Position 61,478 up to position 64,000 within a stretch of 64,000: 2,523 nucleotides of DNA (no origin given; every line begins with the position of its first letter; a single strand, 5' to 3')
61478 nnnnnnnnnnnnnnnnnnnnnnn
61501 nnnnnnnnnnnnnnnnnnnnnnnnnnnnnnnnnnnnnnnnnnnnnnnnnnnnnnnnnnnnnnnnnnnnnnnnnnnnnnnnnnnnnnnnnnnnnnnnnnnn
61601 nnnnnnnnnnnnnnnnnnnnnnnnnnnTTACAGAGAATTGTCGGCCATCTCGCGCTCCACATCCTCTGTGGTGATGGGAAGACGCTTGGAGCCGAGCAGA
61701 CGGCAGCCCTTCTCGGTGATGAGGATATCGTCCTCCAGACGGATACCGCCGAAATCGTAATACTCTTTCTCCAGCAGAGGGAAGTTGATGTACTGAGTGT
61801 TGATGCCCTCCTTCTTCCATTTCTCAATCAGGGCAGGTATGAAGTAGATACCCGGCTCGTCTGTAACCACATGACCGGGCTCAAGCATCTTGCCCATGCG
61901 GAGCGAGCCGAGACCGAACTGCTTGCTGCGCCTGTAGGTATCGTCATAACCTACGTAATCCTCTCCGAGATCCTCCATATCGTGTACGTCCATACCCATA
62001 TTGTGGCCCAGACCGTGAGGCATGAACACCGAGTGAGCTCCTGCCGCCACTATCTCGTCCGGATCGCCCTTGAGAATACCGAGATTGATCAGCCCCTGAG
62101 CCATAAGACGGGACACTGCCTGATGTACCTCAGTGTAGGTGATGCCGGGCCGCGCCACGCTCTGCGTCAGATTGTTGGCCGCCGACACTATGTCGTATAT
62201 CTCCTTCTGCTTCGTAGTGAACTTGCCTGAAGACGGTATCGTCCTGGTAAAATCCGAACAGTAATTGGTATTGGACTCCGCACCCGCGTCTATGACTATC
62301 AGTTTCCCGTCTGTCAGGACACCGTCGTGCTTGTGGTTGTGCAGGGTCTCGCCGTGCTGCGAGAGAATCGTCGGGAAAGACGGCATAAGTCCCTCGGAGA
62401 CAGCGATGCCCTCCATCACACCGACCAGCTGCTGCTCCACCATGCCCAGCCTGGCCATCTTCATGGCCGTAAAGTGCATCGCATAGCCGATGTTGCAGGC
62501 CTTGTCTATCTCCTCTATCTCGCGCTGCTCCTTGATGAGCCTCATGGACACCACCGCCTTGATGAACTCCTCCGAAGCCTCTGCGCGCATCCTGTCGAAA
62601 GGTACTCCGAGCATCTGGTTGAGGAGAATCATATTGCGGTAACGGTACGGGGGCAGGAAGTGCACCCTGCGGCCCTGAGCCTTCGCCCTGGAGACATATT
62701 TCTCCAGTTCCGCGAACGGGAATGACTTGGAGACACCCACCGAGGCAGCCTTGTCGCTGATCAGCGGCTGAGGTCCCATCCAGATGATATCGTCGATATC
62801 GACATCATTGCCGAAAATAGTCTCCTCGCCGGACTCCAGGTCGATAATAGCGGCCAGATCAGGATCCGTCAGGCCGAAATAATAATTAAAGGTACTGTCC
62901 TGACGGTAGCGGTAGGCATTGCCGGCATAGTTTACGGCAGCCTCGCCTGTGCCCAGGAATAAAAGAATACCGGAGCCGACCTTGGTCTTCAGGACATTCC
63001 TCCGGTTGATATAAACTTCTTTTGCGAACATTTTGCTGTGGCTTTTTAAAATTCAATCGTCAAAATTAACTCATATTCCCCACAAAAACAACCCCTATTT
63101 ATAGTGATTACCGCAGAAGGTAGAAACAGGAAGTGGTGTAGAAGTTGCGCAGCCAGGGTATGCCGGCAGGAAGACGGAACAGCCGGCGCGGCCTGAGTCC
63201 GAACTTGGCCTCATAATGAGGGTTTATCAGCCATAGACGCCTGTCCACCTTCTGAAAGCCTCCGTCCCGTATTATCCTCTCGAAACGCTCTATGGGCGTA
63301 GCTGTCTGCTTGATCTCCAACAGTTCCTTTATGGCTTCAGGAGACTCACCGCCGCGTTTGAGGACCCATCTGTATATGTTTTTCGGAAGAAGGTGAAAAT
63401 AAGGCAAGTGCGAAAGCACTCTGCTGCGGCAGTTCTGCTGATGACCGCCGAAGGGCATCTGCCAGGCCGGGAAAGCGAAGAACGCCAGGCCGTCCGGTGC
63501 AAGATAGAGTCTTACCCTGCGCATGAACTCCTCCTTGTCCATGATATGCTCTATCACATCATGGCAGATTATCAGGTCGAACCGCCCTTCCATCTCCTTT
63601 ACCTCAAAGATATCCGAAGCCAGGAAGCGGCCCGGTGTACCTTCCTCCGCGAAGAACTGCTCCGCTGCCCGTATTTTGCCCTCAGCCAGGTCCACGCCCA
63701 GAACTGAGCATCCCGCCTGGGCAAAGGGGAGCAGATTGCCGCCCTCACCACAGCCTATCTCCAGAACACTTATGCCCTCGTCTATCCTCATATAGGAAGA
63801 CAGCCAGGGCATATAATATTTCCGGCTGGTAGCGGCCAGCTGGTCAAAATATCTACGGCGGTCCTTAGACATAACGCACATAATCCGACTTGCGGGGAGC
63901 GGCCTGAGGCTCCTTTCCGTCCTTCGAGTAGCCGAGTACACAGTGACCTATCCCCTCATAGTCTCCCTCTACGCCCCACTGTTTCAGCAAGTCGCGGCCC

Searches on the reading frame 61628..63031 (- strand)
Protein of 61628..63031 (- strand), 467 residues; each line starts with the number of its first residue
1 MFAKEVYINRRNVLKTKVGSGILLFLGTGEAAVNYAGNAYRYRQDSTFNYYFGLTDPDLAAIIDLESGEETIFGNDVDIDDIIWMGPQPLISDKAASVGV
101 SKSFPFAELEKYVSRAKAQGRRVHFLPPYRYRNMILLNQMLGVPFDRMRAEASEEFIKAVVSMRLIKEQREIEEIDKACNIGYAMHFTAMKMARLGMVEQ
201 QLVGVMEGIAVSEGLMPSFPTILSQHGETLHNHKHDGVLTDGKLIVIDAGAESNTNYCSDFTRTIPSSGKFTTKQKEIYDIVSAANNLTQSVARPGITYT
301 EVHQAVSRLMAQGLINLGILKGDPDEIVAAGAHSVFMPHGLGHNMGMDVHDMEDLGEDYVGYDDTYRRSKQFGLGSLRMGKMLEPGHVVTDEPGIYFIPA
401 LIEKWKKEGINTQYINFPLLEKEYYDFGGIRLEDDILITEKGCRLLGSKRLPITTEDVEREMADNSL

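Call 9: search_protein_families(library=pfam, proteins=[window:61628-63031:-], max_evalue=0.01)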
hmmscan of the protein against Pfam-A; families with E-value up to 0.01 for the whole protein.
window:61628-63031:- (467 aa): 2 families
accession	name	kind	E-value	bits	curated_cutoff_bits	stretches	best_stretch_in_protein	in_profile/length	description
PF00557.29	Peptidase_M24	-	1.7e-45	155.8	23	1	173-440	1-208/208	Metallopeptidase family M24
PF05195.22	AMP_N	-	4.1e-21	75.4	24.6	1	7-119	1-116/121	Aminopeptidase P, N-terminal domain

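Call 41: find_encoding_contigs(protein=window:61628-63031:-, flank=7000, max_places=10)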
Protein window:61628-63031:- (467 aa): 17 contigs read that carry it; 4 places shown.
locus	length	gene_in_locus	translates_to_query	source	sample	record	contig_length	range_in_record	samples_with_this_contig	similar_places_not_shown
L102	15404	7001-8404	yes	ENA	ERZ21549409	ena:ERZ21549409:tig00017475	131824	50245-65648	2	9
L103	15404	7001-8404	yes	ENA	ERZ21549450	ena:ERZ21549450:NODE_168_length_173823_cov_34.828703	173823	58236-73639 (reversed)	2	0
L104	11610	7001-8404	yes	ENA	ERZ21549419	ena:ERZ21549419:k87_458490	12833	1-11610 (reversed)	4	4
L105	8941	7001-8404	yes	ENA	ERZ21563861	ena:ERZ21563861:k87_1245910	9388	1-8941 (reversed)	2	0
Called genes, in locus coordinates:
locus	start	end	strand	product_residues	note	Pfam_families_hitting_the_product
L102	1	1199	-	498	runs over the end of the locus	PF02321:OEP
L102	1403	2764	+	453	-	PF00072:Response_reg, PF00158:Sigma54_activat, PF14532:Sigma54_activ_2, PF07728:AAA_5, PF25601:AAA_lid_14, PF02954:HTH_8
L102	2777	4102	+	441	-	PF02518:HATPase_c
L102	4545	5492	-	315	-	-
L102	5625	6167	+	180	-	PF00881:Nitroreductase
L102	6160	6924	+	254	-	PF13489:Methyltransf_23, PF02353:CMAS, PF13847:Methyltransf_31, PF08241:Methyltransf_11, PF08242:Methyltransf_12, PF13649:Methyltransf_25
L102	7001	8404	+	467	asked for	PF05195:AMP_N, PF00557:Peptidase_M24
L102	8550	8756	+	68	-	-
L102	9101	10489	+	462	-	PF13173:AAA_14, PF13635:DUF4143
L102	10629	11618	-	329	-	PF00365:PFK, PF01513:NAD_kinase (faint)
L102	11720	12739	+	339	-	PF01207:Dus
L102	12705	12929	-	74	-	-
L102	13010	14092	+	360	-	PF15869:TolB_like (weak)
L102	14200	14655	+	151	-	PF00572:Ribosomal_L13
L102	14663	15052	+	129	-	PF00380:Ribosomal_S9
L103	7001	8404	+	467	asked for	PF05195:AMP_N, PF00557:Peptidase_M24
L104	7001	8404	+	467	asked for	PF05195:AMP_N, PF00557:Peptidase_M24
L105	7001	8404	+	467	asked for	PF05195:AMP_N, PF00557:Peptidase_M24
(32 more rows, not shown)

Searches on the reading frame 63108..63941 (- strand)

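Call 9: search_protein_families(library=pfam, proteins=[window:63108-63941:-], max_evalue=0.01)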
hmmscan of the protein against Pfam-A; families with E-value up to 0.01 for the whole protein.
window:63108-63941:- (277 aa): 9 families
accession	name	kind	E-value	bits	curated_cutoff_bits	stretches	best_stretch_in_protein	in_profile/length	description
PF13489.12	Methyltransf_23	-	2.9e-18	66.6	27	1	52-158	19-119/164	Methyltransferase domain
PF13649.12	Methyltransf_25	-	3.3e-17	63.4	27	1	59-151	1-97/97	Methyltransferase domain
PF08242.18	Methyltransf_12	-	3.5e-17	63.4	30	1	60-152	1-97/98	Methyltransferase domain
PF08241.18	Methyltransf_11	-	6.1e-17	62.5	21.2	1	60-155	1-95/95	Methyltransferase domain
PF13847.12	Methyltransf_31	-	3.5e-14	53.1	27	1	53-156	1-110/145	Methyltransferase domain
PF02353.26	CMAS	-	9.4e-09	35.4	27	1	49-152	56-161/273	Mycolic acid cyclopropane synthetase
PF03291.22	mRNA_G-N7_MeTrfase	-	4.5e-05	23.1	26.6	1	54-98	60-105/315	mRNA (guanine-N(7))-methyltransferase domain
PF05724.17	TPMT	-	0.00034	20.8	26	1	47-123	30-101/218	Thiopurine S-methyltransferase (TPMT)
PF05401.17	NodS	-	0.004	17.5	24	1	54-151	42-140/201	Nodulation protein S (NodS)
